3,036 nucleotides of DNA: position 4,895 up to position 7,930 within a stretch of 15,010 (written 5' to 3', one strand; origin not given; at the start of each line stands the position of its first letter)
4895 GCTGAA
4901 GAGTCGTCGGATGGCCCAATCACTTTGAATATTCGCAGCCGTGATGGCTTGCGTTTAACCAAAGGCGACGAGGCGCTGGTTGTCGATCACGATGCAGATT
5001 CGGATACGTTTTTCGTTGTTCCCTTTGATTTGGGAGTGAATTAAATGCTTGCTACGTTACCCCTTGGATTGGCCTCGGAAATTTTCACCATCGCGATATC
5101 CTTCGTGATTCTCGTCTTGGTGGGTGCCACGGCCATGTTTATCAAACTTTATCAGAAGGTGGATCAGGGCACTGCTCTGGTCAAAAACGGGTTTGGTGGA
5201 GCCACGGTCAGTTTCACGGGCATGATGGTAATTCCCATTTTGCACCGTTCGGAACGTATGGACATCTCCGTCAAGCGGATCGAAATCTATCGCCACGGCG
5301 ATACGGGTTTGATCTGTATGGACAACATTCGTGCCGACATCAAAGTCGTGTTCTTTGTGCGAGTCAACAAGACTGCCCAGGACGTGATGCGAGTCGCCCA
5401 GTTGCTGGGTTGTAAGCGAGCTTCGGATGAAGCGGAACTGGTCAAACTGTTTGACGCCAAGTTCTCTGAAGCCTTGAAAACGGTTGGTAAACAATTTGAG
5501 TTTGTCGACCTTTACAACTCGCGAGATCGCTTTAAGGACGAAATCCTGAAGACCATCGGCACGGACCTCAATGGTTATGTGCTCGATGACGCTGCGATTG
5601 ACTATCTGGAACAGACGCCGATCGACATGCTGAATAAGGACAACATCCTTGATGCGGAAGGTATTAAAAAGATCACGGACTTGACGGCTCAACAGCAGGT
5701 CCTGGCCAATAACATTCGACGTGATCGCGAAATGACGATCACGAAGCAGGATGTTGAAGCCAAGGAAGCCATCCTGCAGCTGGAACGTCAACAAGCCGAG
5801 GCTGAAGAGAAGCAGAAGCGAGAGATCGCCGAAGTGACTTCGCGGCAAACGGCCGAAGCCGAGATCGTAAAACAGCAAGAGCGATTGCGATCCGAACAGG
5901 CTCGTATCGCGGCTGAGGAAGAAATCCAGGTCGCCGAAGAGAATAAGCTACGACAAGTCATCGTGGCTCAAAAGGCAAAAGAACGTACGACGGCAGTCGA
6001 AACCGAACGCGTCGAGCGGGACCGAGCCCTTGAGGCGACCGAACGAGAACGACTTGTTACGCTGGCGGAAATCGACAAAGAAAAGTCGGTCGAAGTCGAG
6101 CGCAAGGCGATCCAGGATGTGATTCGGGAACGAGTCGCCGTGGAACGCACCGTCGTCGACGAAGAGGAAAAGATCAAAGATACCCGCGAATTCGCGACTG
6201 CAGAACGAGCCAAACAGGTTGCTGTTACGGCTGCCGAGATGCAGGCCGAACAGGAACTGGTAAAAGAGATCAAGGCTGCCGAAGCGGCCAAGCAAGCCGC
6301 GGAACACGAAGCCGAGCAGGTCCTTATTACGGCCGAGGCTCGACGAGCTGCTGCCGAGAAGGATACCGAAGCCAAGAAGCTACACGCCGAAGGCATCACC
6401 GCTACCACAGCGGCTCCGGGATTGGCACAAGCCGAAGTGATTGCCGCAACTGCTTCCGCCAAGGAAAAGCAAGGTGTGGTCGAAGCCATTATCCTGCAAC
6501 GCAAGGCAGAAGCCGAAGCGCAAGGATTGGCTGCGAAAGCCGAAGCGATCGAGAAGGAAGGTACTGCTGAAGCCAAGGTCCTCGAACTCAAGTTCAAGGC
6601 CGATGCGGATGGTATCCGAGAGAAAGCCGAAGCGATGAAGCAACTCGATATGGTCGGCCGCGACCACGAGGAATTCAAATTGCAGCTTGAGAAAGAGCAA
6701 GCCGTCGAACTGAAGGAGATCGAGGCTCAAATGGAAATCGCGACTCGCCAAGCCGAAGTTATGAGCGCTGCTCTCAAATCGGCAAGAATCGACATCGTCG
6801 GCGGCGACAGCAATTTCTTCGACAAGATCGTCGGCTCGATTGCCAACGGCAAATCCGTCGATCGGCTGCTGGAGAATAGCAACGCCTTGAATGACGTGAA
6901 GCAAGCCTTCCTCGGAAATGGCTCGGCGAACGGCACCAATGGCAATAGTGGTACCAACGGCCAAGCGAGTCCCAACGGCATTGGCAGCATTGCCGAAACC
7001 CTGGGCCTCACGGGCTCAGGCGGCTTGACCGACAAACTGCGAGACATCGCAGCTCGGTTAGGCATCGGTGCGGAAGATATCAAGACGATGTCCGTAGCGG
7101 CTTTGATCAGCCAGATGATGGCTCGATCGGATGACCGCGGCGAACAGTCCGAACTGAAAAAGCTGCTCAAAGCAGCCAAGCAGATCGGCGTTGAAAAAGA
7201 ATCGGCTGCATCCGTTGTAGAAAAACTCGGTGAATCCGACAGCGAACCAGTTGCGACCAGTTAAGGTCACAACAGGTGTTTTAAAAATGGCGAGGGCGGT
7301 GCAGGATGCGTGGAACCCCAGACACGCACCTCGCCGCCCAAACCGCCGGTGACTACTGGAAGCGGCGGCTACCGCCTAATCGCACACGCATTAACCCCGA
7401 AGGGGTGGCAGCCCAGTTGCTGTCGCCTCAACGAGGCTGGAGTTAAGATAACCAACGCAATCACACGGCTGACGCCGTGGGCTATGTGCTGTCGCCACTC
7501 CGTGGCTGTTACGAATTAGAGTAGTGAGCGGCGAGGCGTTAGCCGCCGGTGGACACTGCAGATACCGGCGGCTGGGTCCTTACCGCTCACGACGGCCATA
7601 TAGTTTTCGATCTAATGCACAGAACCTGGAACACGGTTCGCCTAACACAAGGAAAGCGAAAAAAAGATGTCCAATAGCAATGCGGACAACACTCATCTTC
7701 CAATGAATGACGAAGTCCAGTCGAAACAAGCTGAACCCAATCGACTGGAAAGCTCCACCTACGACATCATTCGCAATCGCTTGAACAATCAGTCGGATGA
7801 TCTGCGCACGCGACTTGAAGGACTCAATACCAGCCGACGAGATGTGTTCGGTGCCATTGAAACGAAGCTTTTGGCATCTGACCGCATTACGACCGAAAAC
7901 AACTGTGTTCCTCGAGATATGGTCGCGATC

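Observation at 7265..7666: Highly structured GC-rich leader with a duplicated hairpin motif upstream of the giant ATPase gene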

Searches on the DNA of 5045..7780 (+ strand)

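Call 5: search_rna_families(source=window, start=7150, end=7780, threshold=evalue, max_evalue=10, show_alignments=3)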
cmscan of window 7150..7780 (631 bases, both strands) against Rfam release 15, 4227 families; matches with E-value up to 10: 7.
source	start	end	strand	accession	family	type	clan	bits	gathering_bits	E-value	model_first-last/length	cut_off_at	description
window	7462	7507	+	RF01687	Acido-Lenti-1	Gene; sRNA;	-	38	37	4.6e-07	1-46/46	no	Acido-Lenti-1 RNA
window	7524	7590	+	RF03878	mir-B6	Gene; miRNA;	-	23.1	89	1.3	1-83/83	no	mir-B6 microRNA precursor family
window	7524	7590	-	RF03878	mir-B6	Gene; miRNA;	-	18.8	89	9.1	1-83/83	no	mir-B6 microRNA precursor family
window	7289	7372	-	RF02500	Atu_C6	Gene; sRNA;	-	16.7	60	7.2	1-113/113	no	EcpR1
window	7702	7777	+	RF00569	SNORD19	Gene; snRNA; snoRNA; CD-box;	CL00048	15.9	35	7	1-76/76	no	Small nucleolar RNA SNORD19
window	7707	7731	+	RF01121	sR38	Gene; snRNA; snoRNA; CD-box;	-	10.8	50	7.4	35-59/59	no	Small nucleolar RNA sR38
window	7318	7344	-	RF02087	Yar_3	Gene; lncRNA;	-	9.7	50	8.6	1-67/67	no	Yellow-achaete intergenic RNA conserved region 3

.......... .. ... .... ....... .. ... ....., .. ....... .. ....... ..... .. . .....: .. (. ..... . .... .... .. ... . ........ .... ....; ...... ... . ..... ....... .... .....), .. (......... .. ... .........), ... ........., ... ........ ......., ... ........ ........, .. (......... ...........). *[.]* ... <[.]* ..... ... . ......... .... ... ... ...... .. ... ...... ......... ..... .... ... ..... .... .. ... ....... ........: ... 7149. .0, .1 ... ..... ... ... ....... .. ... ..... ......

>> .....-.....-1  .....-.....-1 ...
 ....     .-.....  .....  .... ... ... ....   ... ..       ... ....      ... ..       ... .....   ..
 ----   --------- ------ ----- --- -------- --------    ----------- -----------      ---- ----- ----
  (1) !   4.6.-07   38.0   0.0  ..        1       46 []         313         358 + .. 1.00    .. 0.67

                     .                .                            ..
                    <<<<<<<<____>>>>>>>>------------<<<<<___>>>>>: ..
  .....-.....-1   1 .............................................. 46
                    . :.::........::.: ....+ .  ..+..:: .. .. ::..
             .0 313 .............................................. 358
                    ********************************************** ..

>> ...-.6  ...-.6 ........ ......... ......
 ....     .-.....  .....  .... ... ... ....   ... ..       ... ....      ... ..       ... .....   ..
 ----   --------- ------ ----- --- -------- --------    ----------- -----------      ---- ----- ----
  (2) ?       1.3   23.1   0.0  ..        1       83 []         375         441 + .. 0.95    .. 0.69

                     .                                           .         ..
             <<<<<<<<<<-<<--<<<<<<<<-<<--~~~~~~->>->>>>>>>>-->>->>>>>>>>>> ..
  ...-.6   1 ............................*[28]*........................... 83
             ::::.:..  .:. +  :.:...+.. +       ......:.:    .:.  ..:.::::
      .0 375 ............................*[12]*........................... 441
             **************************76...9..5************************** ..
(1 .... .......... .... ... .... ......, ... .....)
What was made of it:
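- Tried and rejected: The mir-B6, EcpR1 and snoRNA hits are chance matches (call 5).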

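Call 25: search_rna_families(sources=[L003, L004, L005, L001], threshold=evalue, max_evalue=0.1)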
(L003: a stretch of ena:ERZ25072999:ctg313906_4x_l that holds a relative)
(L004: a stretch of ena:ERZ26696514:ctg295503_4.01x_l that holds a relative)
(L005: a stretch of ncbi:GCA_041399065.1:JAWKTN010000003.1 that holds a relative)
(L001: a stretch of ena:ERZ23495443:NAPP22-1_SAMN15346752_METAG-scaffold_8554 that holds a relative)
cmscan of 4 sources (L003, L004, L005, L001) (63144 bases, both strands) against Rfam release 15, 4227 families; matches with E-value up to 0.1: 2.
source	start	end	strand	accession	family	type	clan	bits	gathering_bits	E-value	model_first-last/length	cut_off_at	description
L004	17588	17633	+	RF01687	Acido-Lenti-1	Gene; sRNA;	-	53.6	37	2.8e-09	1-46/46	no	Acido-Lenti-1 RNA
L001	5883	5928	+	RF01687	Acido-Lenti-1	Gene; sRNA;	-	34.7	37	0.00037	1-46/46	no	Acido-Lenti-1 RNA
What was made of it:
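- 7462..7507 (+): Acido-Lenti-1 unit B (Rfam RF01687). The one-base variant in the sister contig scores 34.7 (call 25).
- On Acido-Lenti-1 (RF01687): This is borderline: the one-base variant in L001 scores 34.7 (call 25).
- The sister contig's variant falls below the cut-off (34.7; call 25).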

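Call 35: build_rna_model(alignment_id=A2, structure=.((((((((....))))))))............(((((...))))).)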
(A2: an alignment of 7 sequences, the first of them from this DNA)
Model R1 built from alignment A2 (7 sequences, 47 columns); structure: as given.
model positions 46; base pairs 13; branch points 1; effective number of sequences 7; information 1.185 bits per position. Calibrated on 0.2 Mb of random sequence (short: E-values are rough).
structure used (alignment columns):
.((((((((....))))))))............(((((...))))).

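Call 37: search_with_rna_model(model_id=R1, sources=[window, L003, L004, L005, L007, L008, L009, L010, L011, L012, L013, L014, L015, L016, L017, L018, L019, L020, L021, L022, L023, L024, L025, L026, L027, L028, L029, L030, L031, L032, L033, L034, L035, L036, L037, L038, L039, L040, L041, L042, L043, L044, L045, L046, L047, L048, L049, L050, L052, L053, L054, L055, L056, L057, L058, L059, L060, L061, L062, L063, L064, L065, L066, L067, L068, L069, L070, L071], max_evalue=1, make_alignment=true)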
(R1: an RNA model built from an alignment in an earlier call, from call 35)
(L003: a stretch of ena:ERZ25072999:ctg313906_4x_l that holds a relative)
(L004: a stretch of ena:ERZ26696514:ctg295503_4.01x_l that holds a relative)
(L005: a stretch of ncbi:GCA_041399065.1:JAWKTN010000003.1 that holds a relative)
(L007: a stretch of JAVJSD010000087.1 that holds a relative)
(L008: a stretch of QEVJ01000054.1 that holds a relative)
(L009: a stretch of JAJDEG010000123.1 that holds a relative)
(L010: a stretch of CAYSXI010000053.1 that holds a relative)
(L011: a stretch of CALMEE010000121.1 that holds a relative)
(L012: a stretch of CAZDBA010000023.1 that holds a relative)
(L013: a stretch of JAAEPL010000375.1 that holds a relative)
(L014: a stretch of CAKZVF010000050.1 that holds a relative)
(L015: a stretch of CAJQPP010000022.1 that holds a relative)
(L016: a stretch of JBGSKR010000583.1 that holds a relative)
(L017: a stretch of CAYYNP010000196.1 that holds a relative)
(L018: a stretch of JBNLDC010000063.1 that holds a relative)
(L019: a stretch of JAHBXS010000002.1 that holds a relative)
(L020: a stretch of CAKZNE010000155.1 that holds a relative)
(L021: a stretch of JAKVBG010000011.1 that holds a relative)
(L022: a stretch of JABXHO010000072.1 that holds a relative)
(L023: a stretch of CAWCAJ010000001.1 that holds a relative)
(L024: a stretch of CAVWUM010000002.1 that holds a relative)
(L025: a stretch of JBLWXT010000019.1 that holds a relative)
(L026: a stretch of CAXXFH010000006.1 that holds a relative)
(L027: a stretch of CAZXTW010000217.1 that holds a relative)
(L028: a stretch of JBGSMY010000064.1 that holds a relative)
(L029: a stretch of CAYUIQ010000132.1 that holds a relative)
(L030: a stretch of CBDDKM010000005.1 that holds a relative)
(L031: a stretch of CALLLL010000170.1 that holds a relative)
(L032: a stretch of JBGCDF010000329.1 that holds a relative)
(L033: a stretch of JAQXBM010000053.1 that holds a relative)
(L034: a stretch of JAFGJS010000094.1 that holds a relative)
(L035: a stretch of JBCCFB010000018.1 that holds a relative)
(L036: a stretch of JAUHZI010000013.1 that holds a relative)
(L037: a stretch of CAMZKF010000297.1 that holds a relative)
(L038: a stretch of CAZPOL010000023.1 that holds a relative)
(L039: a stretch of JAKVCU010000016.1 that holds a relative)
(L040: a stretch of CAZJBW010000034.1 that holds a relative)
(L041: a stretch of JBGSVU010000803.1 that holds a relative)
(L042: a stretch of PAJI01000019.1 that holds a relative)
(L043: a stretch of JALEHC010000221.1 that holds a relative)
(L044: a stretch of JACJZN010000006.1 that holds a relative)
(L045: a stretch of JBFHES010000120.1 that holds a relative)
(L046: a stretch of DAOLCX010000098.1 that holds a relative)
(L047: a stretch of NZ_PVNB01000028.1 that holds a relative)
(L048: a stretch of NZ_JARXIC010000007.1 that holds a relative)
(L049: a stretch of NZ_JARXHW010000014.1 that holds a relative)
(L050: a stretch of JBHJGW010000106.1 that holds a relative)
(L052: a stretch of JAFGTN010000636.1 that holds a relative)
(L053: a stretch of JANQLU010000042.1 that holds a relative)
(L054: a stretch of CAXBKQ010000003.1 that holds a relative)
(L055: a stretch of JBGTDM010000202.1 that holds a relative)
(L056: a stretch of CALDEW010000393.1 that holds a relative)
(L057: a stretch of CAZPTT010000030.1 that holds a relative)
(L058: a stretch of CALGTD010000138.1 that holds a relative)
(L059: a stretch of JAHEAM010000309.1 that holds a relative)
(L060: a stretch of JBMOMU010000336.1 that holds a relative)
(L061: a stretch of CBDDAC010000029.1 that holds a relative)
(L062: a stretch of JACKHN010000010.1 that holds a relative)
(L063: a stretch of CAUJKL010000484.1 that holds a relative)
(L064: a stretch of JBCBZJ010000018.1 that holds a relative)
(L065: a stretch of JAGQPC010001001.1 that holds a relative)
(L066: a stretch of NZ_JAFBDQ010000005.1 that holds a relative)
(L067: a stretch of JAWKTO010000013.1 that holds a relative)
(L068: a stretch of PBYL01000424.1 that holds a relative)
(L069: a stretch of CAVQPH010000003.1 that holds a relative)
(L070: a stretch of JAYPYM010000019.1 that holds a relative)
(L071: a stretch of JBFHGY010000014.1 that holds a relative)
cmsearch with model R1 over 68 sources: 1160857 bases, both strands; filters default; matches with E-value up to 1: 18.
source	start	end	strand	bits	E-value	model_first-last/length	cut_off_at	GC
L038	19054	19099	+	72.5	4.1e-17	1-46/46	no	0.61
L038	18836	18881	-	71.3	9.3e-17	1-46/46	no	0.65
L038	6895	6940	-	70.4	1.6e-16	1-46/46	no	0.61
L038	6624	6669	+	67.5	1e-15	1-46/46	no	0.63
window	7462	7507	+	65.1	4.7e-15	1-46/46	no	0.67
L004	17588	17633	+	60.3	9.5e-14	1-46/46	no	0.65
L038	18729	18774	-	58.9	2.3e-13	1-46/46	no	0.61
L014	17763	17808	-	51.7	2.3e-11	1-46/46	no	0.57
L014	17914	17959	+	49.6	8.5e-11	1-46/46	no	0.54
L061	3156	3203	-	25.2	0.00047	1-46/46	no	0.58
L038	18989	19030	+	25.1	0.00048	1-46/46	no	0.57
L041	3204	3233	-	18.3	0.038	1-46/46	no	0.6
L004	17648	17668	-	14.5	0.4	25-45/46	no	0.67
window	7394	7415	-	14.3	0.45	24-45/46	no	0.73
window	7408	7438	+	14.3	0.45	1-46/46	no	0.65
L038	18904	18959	-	13.7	0.67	1-46/46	no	0.57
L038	6563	6599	+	13.4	0.81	1-46/46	no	0.57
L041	3860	3884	+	13.4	0.82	21-45/46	no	0.56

Alignment A3: 18 matches aligned to the model, 66 columns, each read 5' to 3' on its own strand. Consensus structure (alignment columns), stored with it:
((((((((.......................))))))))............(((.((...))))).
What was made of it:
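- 7395..7438 (+): Degenerate Acido-Lenti-1-type unit A. The 5' hairpin is replaced by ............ The UGCUGUC + 5-bp hairpin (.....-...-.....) + U is retained. Weak R1 match, 14.3 bits (call 37).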

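Call 48: search_with_rna_model(model_id=R1, sources=[L072, L073, L074, L075, L076, L077, L078, L079, L080, L081, L082, L083, L084, L085, L086, L087, L088, L089, L090, L091, L092, L093, L094, L095, L096, L097, L098, L099, L100, L101, L102, L103, L104, L105, L106, L107, L108, L109, L110, L111, L112, L113, L114, L115, L116, L117, L118, L119, L120, L121, L122, L123, L124, L125, L126, L127, L128, L129, L130, L131, L132, L133, L134, L135, L136, L137, L138, L139, L140, L141, L142, L143, L144, L145, L146, L147, L148, L149, L150, L151, L152, L153, L154, L155, L156, L157, L158, L159, L160, L161, L162, L163, L164, L165, L166, L167, L168, L169, L170, L171], max_evalue=0.1)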
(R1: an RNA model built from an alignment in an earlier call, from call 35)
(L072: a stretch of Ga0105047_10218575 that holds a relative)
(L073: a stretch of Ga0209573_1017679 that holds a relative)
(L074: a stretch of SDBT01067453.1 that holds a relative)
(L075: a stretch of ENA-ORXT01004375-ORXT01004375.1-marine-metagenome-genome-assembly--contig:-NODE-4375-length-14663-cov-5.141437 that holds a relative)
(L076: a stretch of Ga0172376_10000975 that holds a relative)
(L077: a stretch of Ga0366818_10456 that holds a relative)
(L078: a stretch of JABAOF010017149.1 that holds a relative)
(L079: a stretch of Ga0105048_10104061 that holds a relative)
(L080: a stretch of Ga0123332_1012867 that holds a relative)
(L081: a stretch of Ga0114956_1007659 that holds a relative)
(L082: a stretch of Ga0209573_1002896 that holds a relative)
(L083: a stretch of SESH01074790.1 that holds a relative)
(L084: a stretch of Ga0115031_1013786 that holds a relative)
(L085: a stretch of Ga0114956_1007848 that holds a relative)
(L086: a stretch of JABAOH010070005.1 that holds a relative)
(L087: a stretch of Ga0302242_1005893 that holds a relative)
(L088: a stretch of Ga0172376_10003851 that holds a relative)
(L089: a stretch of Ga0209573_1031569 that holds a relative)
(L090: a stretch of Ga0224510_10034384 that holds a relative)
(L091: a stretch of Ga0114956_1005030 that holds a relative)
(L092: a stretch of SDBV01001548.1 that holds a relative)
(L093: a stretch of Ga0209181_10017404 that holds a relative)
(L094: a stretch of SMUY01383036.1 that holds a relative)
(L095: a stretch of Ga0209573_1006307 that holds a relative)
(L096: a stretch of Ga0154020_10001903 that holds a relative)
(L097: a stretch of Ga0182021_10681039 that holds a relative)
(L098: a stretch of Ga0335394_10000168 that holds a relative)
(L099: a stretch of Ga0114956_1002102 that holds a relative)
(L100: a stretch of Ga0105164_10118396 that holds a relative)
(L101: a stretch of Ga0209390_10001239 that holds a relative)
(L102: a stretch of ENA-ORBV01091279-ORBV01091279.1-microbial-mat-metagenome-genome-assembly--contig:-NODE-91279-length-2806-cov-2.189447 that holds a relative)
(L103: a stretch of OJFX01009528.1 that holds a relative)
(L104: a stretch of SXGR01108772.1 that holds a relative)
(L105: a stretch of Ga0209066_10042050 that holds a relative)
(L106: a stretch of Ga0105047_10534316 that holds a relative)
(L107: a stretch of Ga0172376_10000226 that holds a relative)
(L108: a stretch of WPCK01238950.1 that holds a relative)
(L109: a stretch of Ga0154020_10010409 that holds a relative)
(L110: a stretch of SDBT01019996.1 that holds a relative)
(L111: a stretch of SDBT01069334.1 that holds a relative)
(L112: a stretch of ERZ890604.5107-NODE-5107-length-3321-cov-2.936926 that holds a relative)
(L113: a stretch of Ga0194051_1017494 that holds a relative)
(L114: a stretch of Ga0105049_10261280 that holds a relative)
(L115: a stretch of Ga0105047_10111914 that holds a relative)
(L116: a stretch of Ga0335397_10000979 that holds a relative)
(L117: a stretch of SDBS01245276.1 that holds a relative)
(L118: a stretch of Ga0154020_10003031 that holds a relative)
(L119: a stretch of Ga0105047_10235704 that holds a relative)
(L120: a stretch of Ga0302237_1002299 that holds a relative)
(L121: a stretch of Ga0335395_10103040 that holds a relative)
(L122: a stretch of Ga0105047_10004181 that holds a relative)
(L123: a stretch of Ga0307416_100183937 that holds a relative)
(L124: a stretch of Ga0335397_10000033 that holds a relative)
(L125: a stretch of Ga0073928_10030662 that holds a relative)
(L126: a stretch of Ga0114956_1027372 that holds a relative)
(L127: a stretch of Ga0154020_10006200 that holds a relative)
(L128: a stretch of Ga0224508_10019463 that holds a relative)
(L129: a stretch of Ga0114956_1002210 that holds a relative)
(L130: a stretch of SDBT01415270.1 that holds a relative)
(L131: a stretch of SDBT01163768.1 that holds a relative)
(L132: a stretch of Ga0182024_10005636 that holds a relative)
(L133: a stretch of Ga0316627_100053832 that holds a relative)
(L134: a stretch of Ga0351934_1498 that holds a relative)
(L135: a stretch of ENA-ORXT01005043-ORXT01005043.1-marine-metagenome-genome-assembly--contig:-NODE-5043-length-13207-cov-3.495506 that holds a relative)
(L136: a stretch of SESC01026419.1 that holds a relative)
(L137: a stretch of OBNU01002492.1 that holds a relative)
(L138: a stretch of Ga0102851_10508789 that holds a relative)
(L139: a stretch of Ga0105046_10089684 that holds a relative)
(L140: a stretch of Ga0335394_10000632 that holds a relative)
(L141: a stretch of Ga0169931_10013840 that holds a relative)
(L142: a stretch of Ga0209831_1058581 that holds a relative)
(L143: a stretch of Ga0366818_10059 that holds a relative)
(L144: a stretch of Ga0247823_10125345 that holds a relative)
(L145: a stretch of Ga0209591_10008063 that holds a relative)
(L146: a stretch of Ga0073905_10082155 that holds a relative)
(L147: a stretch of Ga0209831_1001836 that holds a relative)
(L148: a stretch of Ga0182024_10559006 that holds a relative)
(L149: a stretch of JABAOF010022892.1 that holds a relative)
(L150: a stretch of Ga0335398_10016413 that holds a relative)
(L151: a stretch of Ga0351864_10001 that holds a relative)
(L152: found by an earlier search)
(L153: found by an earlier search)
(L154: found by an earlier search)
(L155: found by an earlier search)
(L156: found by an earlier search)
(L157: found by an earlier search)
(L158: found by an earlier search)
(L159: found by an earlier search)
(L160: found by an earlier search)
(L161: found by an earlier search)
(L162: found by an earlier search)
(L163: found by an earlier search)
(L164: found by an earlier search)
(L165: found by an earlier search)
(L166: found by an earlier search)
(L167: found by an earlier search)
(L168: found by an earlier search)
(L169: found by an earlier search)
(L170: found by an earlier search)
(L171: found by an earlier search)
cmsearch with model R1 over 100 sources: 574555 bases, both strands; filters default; matches with E-value up to 0.1: 3.
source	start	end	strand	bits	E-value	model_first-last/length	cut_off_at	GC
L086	2988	3033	+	50.4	2.7e-11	1-46/46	no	0.67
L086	2919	2964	+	36.9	1.4e-07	1-46/46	no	0.8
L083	95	151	+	18.3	0.019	1-46/46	no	0.68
